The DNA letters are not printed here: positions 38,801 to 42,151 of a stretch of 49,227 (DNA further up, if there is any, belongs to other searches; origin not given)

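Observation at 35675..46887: Nine-gene overlap-coupled operon joining an F420 module (FrhB-like), two HdrA/MvhD units and an NAD(P)H module (FlxCBA-like), with no HdrBC inside it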

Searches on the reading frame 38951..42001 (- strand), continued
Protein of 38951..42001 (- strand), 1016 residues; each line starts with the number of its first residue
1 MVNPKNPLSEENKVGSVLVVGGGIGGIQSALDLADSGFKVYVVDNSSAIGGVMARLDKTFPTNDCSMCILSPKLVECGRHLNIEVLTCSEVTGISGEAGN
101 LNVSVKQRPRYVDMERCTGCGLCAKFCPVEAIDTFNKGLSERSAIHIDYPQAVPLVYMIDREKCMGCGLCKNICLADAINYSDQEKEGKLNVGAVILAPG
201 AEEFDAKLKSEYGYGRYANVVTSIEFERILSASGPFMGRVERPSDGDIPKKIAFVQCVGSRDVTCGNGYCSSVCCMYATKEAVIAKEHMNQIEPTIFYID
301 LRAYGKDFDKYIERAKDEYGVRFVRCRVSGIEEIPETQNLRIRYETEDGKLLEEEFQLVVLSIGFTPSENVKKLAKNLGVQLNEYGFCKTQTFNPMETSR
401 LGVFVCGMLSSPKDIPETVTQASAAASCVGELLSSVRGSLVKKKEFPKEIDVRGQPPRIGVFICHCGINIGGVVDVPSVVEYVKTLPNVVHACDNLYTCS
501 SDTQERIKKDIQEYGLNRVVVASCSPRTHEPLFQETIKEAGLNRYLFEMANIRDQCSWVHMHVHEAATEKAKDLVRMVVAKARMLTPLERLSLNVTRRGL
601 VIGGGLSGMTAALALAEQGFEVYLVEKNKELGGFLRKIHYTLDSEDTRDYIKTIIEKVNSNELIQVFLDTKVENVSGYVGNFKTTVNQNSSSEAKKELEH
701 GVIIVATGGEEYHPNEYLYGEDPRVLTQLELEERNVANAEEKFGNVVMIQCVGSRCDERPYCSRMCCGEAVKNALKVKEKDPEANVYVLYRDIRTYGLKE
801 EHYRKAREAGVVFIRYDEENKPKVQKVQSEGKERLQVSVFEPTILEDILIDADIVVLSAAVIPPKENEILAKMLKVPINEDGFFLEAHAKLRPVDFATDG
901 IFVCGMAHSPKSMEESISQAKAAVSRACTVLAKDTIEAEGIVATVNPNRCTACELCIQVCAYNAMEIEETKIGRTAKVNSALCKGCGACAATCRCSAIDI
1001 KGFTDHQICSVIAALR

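Call 48: find_encoding_contigs(protein=P0028, flank=10000, max_places=1)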
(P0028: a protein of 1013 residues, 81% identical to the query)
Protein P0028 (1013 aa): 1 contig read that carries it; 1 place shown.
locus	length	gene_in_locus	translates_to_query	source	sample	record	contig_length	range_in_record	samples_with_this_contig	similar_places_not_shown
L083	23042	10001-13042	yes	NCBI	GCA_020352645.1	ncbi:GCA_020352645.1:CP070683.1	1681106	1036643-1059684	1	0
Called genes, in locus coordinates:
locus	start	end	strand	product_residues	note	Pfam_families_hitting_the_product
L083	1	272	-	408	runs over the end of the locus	PF00162:PGK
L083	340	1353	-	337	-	PF00044:Gp_dh_N, PF02800:Gp_dh_C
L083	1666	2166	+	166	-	PF13183:Fer4_8, PF13187:Fer4_9, PF13534:Fer4_17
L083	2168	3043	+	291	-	PF02754:CCG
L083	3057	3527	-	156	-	PF01597:GCV_H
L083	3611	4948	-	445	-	PF01266:DAO (faint), PF03486:HI0933_like (faint), PF07992:Pyr_redox_2, PF13738:Pyr_redox_3, PF00070:Pyr_redox, PF02852:Pyr_redox_dim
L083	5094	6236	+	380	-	PF12837:Fer4_6 (faint), PF14697:Fer4_21 (weak), PF04422:FrhB_FdhB_N, PF04432:FrhB_FdhB_C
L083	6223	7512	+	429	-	PF00070:Pyr_redox (faint), PF03486:HI0933_like (faint), PF07992:Pyr_redox_2 (weak), PF12831:FAD_oxidored, PF13450:NAD_binding_8 (weak)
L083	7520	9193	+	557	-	PF00890:FAD_binding_2 (weak), PF01266:DAO (weak), PF07992:Pyr_redox_2, PF12831:FAD_oxidored (weak), PF13450:NAD_binding_8, PF12838:Fer4_7 (weak), PF13187:Fer4_9 (weak), PF14697:Fer4_21, +5 more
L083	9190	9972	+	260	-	PF02662:FlpD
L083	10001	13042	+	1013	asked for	PF07992:Pyr_redox_2, PF12831:FAD_oxidored (weak), PF00037:Fer4, PF12838:Fer4_7 (weak), PF00037:Fer4 (weak), PF00890:FAD_binding_2, PF07992:Pyr_redox_2, PF13450:NAD_binding_8, +17 more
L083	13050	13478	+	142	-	PF02662:FlpD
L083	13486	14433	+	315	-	PF13187:Fer4_9 (faint), PF12797:Fer4_2 (faint), PF13237:Fer4_10 (faint), PF00037:Fer4 (faint), PF13183:Fer4_8 (weak)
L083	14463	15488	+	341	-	PF13746:Fer4_18 (faint), PF13183:Fer4_8 (faint), PF13484:Fer4_16 (faint), PF13534:Fer4_17 (faint), PF12838:Fer4_7 (faint), PF13187:Fer4_9 (faint), PF12797:Fer4_2 (faint), PF17179:Fer4_22, +1 more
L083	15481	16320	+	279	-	PF00175:NAD_binding_1, PF10418:DHODB_Fe-S_bind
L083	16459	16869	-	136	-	PF00364:Biotin_lipoyl (faint), PF01597:GCV_H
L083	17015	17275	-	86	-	PF00276:Ribosomal_L23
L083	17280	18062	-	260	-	PF00573:Ribosomal_L4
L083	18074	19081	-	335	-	PF00297:Ribosomal_L3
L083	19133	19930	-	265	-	PF06550:SPP (weak)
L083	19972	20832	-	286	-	PF02598:Methyltrn_RNA_3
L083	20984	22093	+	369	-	PF01380:SIS, PF10432:bact-PGI_C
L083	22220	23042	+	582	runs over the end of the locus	PF03129:HGTP_anticodon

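Call 49: find_encoding_contigs(protein=P0060, flank=10000, max_places=1)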
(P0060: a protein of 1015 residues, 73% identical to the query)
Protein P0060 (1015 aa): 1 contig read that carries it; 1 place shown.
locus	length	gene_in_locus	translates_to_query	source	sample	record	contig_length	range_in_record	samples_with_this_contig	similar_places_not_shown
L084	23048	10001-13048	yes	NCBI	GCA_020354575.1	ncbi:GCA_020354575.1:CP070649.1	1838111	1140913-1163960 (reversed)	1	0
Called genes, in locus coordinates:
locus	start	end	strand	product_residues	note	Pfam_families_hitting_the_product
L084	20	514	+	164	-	PF13187:Fer4_9, PF13183:Fer4_8, PF13534:Fer4_17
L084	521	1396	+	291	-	PF02754:CCG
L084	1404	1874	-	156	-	PF01597:GCV_H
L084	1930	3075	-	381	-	PF01266:DAO (faint), PF07992:Pyr_redox_2, PF13738:Pyr_redox_3, PF00070:Pyr_redox, PF02852:Pyr_redox_dim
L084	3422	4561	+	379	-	PF14697:Fer4_21 (weak), PF04422:FrhB_FdhB_N, PF04432:FrhB_FdhB_C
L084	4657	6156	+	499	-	PF13183:Fer4_8, PF12838:Fer4_7 (weak), PF13187:Fer4_9 (weak), PF13534:Fer4_17 (weak), PF01266:DAO (weak), PF07992:Pyr_redox_2, PF13450:NAD_binding_8, PF13738:Pyr_redox_3 (weak), +5 more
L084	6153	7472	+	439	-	PF00070:Pyr_redox (faint), PF00890:FAD_binding_2 (weak), PF01134:GIDA (faint), PF01266:DAO (weak), PF07992:Pyr_redox_2, PF12831:FAD_oxidored, PF13450:NAD_binding_8 (weak)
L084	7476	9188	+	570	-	PF00890:FAD_binding_2 (weak), PF01266:DAO (weak), PF07992:Pyr_redox_2, PF12831:FAD_oxidored (weak), PF13450:NAD_binding_8 (weak), PF00037:Fer4 (weak), PF12838:Fer4_7, PF14697:Fer4_21, +5 more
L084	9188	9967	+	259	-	PF02662:FlpD, PF25212:HVO_A0114 (weak)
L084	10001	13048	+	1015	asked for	PF07992:Pyr_redox_2, PF12831:FAD_oxidored (weak), PF00037:Fer4 (weak), PF12838:Fer4_7, PF13484:Fer4_16 (weak), PF00890:FAD_binding_2 (weak), PF07992:Pyr_redox_2 (weak), PF14697:Fer4_21, +20 more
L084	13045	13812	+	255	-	PF02662:FlpD, PF21476:PF0610-like_N (weak)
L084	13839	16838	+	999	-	PF07992:Pyr_redox_2, PF00037:Fer4, PF13237:Fer4_10 (weak), PF12838:Fer4_7 (weak), PF13484:Fer4_16 (weak), PF00037:Fer4 (weak), PF07992:Pyr_redox_2, PF13450:NAD_binding_8, +14 more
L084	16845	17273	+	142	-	PF02662:FlpD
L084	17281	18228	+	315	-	PF13484:Fer4_16 (faint), PF13187:Fer4_9 (faint), PF12838:Fer4_7 (faint), PF12797:Fer4_2 (faint), PF13237:Fer4_10 (faint), PF00037:Fer4 (faint), PF13183:Fer4_8 (weak)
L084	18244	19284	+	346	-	PF12838:Fer4_7 (faint), PF13183:Fer4_8 (faint), PF13187:Fer4_9 (faint), PF13484:Fer4_16 (faint), PF13534:Fer4_17 (faint), PF14697:Fer4_21 (faint), PF00037:Fer4 (faint), PF17179:Fer4_22, +1 more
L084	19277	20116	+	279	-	PF00175:NAD_binding_1, PF10418:DHODB_Fe-S_bind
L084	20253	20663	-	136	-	PF01597:GCV_H, PF00364:Biotin_lipoyl (weak)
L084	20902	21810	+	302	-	PF01145:Band_7, PF13421:Band_7_1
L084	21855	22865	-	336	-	PF04055:Radical_SAM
